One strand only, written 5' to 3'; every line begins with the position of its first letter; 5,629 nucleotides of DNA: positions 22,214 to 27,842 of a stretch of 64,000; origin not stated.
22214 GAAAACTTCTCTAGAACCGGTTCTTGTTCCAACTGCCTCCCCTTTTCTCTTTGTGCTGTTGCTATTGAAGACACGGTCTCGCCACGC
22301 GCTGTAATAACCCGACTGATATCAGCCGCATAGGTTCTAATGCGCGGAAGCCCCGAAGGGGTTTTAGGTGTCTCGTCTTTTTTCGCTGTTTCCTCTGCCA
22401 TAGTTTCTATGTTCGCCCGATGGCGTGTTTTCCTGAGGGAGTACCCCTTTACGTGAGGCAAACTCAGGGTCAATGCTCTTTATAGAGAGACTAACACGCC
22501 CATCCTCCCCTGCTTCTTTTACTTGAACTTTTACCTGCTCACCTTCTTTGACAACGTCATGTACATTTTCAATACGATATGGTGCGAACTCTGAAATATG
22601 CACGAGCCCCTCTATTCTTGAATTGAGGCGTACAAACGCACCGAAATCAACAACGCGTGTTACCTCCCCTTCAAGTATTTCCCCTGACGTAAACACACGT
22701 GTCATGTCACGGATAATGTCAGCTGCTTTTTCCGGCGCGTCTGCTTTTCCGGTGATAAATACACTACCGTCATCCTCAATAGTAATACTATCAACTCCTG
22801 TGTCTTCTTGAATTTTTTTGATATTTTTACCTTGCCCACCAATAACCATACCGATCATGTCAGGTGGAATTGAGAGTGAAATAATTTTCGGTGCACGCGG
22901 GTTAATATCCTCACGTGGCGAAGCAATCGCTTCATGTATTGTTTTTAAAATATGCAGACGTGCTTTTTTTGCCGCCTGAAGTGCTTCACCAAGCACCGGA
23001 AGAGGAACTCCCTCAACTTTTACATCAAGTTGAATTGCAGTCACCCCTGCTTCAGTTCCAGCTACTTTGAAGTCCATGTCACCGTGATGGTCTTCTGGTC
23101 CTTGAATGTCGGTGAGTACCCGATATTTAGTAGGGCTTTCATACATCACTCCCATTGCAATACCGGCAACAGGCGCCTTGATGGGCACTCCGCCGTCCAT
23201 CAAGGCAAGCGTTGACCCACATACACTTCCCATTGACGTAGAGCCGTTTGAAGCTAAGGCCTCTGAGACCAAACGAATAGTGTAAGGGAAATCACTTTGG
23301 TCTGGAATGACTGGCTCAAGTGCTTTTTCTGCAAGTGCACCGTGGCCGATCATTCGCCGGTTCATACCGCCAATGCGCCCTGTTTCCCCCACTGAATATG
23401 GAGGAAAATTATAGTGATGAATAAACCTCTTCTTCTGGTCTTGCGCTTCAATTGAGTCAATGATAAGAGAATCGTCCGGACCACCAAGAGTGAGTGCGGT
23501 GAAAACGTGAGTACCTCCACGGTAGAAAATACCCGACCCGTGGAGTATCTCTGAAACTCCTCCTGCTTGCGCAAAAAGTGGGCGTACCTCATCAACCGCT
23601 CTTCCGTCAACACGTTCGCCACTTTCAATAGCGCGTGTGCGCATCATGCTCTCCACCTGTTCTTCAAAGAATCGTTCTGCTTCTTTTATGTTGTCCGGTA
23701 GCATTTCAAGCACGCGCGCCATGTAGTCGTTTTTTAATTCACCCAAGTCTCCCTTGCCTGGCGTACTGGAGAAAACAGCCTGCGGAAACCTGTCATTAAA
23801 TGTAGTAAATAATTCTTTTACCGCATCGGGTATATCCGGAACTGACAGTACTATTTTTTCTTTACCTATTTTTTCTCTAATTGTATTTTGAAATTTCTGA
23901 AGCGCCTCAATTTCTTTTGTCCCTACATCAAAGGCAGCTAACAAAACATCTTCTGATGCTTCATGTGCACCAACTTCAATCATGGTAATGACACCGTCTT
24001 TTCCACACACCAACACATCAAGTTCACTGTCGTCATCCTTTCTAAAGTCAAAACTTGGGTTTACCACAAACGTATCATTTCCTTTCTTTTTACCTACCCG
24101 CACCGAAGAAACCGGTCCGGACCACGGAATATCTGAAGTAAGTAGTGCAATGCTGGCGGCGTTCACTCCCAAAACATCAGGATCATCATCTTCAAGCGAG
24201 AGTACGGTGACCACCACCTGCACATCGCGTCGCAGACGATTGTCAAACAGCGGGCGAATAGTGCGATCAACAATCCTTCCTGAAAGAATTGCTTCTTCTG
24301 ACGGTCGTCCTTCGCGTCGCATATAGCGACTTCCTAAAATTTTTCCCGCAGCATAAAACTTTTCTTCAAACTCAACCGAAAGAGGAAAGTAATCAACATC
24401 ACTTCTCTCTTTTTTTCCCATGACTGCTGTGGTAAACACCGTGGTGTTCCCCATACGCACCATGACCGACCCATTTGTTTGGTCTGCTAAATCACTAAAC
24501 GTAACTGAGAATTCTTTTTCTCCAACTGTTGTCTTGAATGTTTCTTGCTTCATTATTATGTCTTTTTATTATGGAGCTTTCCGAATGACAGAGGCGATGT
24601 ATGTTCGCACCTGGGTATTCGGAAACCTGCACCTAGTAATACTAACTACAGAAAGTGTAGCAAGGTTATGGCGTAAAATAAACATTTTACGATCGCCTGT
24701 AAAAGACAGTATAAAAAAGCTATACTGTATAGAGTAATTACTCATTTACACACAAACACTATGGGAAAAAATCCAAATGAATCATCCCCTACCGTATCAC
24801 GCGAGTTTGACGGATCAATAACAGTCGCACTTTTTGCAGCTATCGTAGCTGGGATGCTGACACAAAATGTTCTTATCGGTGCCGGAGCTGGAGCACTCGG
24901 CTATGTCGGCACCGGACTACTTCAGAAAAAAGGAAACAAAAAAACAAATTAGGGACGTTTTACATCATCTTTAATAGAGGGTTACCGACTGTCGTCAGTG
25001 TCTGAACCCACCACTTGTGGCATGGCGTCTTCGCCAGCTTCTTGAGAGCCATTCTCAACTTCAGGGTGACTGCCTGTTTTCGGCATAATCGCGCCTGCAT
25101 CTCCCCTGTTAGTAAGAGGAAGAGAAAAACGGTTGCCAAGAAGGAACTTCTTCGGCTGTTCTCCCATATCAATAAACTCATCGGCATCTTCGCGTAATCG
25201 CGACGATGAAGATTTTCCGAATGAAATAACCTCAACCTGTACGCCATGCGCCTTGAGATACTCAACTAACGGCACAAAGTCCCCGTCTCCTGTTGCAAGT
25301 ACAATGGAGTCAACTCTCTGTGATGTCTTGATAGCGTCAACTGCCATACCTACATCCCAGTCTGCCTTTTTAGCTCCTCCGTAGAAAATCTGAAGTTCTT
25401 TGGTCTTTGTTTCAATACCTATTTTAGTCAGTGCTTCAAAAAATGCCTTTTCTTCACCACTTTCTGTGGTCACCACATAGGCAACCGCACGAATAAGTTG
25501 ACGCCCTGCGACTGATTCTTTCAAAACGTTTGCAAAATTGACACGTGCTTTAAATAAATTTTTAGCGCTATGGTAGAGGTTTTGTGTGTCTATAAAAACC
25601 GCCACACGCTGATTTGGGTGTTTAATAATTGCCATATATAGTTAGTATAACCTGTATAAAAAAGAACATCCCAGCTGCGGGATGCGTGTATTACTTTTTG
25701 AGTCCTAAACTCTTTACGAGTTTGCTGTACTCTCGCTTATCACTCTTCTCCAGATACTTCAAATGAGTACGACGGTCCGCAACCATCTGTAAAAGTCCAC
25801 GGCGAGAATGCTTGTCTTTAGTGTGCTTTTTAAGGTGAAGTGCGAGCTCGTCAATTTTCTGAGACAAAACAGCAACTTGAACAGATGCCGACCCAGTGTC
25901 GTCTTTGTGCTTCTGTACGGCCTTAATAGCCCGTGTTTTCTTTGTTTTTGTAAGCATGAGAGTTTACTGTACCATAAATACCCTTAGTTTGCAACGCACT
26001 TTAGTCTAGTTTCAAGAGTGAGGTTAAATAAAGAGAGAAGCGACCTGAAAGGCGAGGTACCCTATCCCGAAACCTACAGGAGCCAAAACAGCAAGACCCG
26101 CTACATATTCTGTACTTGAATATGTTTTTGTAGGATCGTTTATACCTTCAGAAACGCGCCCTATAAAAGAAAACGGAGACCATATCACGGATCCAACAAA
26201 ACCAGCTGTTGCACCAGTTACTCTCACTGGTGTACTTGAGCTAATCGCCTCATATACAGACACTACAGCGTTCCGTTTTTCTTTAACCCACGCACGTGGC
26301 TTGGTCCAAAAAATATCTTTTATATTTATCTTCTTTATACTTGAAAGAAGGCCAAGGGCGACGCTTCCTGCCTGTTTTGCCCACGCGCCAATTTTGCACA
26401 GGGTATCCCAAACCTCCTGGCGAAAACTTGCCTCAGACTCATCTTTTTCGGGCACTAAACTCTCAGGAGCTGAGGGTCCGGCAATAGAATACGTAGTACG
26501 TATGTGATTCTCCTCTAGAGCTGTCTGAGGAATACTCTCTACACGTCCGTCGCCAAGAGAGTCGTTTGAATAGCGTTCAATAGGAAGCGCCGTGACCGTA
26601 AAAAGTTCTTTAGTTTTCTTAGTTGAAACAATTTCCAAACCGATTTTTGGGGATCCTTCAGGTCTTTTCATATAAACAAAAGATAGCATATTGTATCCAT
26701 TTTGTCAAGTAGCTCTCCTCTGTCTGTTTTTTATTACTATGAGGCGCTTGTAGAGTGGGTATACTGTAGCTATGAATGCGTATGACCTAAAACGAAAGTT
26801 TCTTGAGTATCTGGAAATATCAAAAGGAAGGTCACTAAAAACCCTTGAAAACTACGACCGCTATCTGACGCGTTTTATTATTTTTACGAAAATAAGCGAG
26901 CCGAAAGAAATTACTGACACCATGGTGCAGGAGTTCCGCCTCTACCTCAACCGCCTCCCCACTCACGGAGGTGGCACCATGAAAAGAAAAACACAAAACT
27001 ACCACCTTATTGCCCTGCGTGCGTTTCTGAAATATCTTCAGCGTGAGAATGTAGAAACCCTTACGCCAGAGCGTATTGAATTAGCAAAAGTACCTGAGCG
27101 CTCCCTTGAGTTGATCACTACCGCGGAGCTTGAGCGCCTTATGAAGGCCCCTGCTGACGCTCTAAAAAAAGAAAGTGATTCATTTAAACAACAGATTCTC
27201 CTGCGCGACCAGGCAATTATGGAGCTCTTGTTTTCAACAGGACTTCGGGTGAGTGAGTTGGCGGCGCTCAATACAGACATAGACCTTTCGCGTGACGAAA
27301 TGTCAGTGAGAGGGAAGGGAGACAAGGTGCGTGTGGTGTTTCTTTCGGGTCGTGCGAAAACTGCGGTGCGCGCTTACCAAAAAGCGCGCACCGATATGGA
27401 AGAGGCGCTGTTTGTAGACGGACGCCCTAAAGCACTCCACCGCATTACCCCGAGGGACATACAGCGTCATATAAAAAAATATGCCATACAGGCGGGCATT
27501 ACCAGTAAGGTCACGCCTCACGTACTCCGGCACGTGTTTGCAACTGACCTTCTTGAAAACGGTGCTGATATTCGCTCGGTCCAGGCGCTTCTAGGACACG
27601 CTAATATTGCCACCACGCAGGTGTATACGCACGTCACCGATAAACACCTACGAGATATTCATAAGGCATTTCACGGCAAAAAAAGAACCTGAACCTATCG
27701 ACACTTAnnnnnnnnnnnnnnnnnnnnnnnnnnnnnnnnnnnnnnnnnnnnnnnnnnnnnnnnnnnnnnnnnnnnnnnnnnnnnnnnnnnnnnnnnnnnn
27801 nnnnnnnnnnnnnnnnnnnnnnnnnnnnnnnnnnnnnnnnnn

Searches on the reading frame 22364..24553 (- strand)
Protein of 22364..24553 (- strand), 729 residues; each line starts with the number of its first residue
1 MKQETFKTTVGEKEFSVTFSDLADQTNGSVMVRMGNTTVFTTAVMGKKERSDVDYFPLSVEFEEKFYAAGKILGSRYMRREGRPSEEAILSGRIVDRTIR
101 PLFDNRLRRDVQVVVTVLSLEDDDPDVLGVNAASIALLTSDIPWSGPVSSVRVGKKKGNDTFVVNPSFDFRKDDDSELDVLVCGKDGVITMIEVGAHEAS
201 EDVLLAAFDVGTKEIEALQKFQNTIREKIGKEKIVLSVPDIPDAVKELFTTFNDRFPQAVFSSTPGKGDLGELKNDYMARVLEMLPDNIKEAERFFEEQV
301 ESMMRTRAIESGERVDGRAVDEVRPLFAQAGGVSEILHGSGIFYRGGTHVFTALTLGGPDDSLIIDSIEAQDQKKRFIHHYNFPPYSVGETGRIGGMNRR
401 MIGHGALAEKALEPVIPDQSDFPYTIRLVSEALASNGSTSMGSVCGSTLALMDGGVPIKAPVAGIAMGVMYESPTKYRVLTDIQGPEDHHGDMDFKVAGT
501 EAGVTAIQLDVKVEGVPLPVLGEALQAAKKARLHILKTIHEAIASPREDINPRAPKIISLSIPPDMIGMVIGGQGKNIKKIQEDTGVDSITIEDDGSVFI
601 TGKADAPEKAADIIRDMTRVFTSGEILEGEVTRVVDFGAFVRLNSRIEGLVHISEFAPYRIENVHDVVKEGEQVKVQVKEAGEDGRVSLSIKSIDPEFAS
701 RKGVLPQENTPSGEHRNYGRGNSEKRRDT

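Call 41: search_protein_families(library=pfam, proteins=[window:22364-24553:-], max_evalue=0.0001)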
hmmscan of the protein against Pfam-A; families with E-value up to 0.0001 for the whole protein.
window:22364-24553:- (729 aa): 4 families
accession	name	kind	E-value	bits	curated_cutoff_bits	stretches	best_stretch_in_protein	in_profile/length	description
PF01138.27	RNase_PH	-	4.6e-47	160.1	25.5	2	15-143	5-130/130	3' exoribonuclease family, domain 1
PF00575.29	S1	-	2.1e-17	63.7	22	1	622-692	3-74/74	S1 RNA binding domain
PF00013.35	KH_1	-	1.7e-12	47.3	21.5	1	558-615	2-65/66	KH domain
PF03725.20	RNase_PH_C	-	3.7e-11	43.2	20.8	1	146-213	1-66/67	3' exoribonuclease family, domain 2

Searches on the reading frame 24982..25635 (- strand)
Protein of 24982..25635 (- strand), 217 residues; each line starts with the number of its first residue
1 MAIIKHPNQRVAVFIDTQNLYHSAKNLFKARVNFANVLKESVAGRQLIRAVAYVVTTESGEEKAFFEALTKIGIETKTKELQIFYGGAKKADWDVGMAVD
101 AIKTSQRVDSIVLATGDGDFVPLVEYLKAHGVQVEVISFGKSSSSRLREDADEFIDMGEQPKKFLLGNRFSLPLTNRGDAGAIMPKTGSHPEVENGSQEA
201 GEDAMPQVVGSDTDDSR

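Call 42: search_protein_families(library=pfam, proteins=[window:24982-25635:-], max_evalue=0.0001)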
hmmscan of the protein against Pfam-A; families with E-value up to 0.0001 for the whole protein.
window:24982-25635:- (217 aa): 1 family
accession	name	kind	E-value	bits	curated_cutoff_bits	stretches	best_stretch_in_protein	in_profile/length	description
PF01936.24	NYN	-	7.2e-35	121.1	24.2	1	10-157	1-144/145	NYN domain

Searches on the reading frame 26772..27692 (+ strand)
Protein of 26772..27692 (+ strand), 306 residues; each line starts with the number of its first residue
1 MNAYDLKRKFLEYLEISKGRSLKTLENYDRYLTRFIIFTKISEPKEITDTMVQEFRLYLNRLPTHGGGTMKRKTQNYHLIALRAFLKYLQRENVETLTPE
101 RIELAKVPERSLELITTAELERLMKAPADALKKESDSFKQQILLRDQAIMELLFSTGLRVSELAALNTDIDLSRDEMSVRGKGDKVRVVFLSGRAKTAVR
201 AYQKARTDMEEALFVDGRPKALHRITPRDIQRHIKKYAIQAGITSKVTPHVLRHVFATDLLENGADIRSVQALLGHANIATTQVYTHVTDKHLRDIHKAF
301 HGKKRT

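Call 42: search_protein_families(library=pfam, proteins=[window:26772-27692:+], max_evalue=0.0001)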
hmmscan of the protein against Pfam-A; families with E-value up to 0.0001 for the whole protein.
window:26772-27692:+ (306 aa): 4 families
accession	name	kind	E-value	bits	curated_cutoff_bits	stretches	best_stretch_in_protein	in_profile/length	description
PF00589.27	Phage_integrase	-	4.3e-39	134.5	27.1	1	115-292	3-172/172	Phage integrase family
PF02899.23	Phage_int_SAM_1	-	9.8e-15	55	22.3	1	9-93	3-83/83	Phage integrase, N-terminal SAM-like domain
PF13495.12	Phage_int_SAM_4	-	8.6e-08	32.9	27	0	9-61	4-55/85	Phage integrase, N-terminal SAM-like domain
PF13102.12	Phage_int_SAM_5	-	5.7e-07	30.3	22.3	1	11-88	7-81/98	Phage integrase SAM-like domain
